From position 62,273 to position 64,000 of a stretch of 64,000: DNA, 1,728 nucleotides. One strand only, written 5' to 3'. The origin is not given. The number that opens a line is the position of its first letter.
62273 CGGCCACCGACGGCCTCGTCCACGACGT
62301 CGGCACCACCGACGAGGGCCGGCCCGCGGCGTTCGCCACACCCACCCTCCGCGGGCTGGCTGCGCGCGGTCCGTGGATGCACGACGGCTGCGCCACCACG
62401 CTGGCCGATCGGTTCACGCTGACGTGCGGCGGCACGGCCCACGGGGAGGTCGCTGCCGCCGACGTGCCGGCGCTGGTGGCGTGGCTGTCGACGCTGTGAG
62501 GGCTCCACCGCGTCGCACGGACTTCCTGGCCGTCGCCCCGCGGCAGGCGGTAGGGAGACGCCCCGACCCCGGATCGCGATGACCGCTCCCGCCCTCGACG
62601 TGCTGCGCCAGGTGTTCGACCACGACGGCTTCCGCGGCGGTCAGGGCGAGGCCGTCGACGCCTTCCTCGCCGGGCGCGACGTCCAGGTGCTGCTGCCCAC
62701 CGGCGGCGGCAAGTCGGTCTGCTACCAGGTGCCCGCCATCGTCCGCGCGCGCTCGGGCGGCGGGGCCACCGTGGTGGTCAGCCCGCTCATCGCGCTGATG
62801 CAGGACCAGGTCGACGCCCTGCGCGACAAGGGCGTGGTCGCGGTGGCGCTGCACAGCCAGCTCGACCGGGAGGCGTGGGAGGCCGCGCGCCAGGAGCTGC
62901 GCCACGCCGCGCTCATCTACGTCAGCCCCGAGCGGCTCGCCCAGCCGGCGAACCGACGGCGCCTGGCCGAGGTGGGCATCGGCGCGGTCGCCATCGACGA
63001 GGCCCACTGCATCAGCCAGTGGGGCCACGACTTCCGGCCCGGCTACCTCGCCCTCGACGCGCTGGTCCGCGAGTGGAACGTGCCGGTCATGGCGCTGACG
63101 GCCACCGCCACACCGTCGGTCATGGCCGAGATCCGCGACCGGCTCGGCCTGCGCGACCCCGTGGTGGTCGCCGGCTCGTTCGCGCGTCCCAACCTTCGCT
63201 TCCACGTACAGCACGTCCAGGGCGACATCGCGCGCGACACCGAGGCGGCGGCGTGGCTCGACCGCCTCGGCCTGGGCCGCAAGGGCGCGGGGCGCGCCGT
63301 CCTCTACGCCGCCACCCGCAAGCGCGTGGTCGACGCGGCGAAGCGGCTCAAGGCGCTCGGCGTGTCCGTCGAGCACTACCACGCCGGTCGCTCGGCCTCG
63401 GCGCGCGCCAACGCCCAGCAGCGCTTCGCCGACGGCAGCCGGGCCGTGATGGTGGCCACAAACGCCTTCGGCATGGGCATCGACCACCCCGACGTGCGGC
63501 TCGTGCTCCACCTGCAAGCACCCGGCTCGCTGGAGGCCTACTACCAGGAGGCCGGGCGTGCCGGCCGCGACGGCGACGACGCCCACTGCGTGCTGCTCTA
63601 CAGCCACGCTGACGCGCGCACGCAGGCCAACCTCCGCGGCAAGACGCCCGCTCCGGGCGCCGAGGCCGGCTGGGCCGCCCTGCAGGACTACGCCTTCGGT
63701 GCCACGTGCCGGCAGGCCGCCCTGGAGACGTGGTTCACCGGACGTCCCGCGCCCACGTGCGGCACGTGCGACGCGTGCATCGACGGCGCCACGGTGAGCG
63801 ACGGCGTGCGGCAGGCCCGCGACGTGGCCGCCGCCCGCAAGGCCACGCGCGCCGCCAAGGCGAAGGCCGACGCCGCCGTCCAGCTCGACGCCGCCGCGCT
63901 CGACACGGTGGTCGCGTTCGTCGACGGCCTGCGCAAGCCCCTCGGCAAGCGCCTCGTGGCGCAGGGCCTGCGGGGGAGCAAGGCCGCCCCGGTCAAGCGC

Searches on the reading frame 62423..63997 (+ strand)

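Call 93: search_protein_families(library=pfam, proteins=[window:62423-63997:+], max_evalue=0.0001)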
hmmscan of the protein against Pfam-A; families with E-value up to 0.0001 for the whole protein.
window:62423-63997:+ (525 aa): 2 families
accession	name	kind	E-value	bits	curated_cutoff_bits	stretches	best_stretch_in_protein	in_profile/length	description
PF00270.35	DEAD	-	1.5e-26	93.6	26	1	74-233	4-163/167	DEAD/DEAH box helicase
PF00271.37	Helicase_C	-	1.3e-20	74.1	23.5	1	279-384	6-110/110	Helicase conserved C-terminal domain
